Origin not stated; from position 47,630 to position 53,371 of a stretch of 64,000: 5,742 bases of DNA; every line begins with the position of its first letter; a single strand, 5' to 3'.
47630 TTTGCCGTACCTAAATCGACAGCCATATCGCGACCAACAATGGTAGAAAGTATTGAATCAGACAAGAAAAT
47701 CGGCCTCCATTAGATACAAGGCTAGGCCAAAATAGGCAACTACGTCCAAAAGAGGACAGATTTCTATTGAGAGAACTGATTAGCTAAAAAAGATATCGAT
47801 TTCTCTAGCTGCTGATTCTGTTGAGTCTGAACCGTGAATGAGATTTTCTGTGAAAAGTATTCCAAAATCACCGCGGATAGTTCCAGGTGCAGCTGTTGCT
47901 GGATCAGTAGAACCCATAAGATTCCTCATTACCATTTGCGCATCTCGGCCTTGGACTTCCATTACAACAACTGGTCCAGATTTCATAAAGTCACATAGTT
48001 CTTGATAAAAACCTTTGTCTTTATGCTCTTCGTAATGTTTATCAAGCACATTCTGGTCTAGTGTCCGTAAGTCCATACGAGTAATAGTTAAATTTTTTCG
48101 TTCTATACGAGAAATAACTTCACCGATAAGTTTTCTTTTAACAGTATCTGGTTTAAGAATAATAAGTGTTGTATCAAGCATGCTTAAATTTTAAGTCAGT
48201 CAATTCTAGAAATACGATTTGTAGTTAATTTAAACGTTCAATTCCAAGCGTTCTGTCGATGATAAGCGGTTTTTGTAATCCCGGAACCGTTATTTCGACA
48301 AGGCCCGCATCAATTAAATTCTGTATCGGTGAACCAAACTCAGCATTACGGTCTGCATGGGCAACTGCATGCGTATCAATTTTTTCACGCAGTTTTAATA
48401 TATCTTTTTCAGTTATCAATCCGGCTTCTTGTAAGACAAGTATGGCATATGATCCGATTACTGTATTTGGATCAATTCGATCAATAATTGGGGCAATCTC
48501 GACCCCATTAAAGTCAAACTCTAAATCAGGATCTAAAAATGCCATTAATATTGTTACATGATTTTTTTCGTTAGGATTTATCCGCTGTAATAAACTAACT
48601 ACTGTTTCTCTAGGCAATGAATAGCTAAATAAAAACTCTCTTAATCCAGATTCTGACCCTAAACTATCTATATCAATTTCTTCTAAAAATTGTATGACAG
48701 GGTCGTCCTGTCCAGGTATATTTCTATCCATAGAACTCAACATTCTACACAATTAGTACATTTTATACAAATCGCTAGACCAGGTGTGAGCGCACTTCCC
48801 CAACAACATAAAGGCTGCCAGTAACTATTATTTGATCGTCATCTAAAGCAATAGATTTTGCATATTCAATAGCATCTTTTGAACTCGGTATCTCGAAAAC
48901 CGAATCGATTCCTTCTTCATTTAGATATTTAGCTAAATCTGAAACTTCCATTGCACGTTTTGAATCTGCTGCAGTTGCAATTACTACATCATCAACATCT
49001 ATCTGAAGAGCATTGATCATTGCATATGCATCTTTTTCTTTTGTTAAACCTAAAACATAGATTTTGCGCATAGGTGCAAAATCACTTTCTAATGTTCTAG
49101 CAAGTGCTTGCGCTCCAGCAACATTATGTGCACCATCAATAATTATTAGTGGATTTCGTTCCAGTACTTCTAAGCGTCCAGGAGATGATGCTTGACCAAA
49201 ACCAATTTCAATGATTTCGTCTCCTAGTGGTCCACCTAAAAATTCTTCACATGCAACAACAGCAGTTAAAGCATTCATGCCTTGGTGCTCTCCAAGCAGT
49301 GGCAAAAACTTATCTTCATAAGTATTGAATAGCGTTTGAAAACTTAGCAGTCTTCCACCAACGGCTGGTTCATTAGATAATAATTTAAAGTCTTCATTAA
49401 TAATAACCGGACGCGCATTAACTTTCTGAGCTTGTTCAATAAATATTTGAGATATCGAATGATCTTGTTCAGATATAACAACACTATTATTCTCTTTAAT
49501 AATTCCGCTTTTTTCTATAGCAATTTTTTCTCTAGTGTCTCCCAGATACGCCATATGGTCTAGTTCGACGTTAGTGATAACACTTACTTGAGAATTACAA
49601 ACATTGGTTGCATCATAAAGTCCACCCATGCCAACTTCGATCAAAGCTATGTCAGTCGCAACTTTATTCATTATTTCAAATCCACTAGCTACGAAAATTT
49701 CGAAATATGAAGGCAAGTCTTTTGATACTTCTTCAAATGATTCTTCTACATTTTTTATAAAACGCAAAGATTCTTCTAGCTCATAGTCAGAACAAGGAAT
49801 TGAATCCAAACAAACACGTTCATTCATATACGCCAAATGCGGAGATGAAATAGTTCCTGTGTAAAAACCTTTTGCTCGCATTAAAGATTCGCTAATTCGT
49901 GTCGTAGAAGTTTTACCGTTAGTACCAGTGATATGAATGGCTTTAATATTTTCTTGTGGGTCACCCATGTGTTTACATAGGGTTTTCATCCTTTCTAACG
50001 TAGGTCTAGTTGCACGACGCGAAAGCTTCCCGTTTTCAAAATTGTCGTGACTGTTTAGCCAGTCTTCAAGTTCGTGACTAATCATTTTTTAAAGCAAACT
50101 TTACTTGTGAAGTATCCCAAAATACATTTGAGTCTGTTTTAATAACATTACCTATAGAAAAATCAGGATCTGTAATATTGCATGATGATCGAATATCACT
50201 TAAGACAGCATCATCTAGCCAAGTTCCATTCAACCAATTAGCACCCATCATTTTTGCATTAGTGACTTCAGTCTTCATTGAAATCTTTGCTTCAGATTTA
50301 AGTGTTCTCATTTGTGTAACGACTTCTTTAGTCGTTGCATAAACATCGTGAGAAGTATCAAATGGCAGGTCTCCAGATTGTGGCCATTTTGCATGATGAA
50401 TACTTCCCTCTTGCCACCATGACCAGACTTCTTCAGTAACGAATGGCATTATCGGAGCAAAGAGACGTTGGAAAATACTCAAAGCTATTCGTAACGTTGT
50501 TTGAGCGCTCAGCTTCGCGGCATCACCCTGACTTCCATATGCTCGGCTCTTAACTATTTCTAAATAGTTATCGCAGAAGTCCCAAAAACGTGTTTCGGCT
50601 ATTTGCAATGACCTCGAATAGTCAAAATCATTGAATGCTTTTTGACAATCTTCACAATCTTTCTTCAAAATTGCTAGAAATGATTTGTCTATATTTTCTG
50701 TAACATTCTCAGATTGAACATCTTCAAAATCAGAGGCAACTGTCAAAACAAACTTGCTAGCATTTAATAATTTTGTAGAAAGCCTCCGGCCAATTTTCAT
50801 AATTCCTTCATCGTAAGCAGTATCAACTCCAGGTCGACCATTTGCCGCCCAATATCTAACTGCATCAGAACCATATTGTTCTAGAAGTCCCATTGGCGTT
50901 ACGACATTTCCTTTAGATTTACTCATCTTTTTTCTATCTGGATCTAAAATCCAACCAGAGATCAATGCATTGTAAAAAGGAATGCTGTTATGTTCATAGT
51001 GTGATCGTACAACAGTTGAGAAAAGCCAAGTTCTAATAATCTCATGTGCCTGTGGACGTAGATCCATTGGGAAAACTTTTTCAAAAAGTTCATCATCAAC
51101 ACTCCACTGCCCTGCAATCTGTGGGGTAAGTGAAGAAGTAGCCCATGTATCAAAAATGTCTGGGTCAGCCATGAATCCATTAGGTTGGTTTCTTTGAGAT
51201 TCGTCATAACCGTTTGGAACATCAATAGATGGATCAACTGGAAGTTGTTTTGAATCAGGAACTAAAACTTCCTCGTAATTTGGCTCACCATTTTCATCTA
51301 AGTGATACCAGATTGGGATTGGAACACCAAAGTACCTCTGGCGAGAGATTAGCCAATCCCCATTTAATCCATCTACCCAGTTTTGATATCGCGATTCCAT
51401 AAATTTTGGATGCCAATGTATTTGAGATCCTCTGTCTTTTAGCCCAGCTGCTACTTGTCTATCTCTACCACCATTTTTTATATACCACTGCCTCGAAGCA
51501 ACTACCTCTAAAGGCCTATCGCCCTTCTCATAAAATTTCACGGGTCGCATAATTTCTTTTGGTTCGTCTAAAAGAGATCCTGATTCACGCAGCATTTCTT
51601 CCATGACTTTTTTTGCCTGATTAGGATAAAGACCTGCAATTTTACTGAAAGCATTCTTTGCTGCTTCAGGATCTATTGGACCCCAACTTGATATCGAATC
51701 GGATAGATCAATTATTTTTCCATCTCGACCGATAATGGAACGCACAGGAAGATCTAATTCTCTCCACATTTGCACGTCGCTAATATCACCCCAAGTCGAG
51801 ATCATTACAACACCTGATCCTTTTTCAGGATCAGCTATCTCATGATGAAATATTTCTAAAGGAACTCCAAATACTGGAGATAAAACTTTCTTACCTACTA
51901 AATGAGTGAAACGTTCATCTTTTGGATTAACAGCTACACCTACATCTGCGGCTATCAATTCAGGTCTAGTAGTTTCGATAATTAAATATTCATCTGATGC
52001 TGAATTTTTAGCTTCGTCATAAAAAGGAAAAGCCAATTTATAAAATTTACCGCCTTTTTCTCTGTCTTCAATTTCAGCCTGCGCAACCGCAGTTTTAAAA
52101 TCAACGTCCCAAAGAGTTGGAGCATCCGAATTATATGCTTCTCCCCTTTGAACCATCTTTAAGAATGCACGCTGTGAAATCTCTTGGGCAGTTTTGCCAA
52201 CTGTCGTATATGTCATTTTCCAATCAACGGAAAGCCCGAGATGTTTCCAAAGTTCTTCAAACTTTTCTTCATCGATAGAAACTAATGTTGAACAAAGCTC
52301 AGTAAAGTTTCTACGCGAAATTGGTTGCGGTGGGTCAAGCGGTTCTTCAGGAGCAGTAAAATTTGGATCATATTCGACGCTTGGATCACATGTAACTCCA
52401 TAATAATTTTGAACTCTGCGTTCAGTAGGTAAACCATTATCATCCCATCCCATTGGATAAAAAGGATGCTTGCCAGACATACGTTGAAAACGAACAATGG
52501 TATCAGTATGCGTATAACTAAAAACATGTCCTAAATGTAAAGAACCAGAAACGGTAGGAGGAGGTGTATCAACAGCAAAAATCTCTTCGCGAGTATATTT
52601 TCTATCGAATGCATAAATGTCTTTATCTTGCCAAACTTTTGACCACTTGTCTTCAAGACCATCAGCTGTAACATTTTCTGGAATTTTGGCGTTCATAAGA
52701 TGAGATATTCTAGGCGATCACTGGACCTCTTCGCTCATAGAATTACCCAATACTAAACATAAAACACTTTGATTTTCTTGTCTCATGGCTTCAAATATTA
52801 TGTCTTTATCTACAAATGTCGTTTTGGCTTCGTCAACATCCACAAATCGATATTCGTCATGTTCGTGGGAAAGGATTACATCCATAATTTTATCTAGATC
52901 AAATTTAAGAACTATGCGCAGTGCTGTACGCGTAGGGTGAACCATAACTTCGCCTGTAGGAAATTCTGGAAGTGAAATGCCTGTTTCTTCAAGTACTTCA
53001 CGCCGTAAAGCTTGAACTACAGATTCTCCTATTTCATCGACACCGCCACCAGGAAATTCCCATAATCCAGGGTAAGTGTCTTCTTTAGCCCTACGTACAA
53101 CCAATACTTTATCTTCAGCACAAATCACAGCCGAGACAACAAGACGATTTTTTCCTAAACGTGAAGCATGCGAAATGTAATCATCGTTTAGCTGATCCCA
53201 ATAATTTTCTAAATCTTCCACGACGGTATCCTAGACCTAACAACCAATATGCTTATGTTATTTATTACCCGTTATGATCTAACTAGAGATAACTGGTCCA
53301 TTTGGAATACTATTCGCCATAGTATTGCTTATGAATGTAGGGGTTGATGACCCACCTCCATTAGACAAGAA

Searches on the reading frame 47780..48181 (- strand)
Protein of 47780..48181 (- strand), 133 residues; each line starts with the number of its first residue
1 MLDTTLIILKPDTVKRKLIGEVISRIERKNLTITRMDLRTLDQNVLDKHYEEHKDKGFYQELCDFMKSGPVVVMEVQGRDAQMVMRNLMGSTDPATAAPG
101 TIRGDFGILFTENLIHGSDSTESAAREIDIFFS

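Call 75: search_protein_families(library=pfam, proteins=[window:47780-48181:-], max_evalue=0.000001)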
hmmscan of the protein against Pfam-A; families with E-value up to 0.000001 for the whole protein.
window:47780-48181:- (133 aa): 1 family
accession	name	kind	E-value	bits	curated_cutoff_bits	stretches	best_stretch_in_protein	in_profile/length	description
PF00334.24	NDK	-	1.2e-50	171.3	27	1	4-133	2-131/135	Nucleoside diphosphate kinase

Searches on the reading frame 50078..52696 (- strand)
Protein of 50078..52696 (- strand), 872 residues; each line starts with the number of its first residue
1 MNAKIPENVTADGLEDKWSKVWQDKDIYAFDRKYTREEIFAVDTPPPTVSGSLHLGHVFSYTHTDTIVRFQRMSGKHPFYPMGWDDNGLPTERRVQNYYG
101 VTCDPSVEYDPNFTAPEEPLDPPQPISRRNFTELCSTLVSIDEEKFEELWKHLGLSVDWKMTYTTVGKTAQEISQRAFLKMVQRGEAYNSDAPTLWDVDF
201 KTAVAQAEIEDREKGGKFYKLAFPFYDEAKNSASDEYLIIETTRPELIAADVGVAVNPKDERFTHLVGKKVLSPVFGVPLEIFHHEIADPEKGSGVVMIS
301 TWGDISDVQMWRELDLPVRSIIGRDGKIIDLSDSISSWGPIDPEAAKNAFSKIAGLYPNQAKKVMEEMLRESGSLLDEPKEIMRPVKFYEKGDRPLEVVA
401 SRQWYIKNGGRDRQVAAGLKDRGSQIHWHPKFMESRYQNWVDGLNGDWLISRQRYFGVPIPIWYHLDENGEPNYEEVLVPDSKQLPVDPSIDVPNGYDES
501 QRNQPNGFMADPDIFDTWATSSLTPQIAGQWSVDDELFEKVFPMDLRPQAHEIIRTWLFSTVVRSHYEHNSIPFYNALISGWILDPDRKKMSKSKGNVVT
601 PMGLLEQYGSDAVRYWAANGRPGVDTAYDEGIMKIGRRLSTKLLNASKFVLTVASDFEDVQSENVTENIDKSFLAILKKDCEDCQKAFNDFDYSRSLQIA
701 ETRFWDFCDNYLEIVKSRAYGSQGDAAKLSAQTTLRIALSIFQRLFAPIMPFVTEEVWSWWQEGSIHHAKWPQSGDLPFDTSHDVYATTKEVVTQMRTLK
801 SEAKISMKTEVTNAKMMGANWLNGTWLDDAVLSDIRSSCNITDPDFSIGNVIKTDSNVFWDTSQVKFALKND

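Call 75: search_protein_families(library=pfam, proteins=[window:50078-52696:-], max_evalue=0.000001)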
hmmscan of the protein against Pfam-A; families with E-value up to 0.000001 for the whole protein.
window:50078-52696:- (872 aa): 3 families
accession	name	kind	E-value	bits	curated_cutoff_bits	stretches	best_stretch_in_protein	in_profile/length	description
PF00133.28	tRNA-synt_1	-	5.8e-77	259.6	22.7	1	18-625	2-410/414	tRNA synthetases class I (I, L, M and V)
PF08264.19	Anticodon_1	-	1.5e-29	103.2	25.1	1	670-811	1-144/148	Anticodon-binding domain of tRNA ligase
PF09334.17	tRNA-synt_1g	-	6.7e-18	65.1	20.1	0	42-95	3-56/391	tRNA synthetases class I (M)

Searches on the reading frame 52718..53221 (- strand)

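Call 75: search_protein_families(library=pfam, proteins=[window:52718-53221:-], max_evalue=0.000001)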
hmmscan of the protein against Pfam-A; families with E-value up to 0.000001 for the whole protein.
window:52718-53221:- (167 aa): 2 families
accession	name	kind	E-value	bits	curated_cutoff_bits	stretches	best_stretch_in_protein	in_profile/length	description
PF00293.34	NUDIX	-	3.2e-20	72.9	21.1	1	25-135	2-122/134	NUDIX domain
PF14815.12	NUDIX_4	-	2.5e-08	34.1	35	1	30-92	3-61/113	NUDIX domain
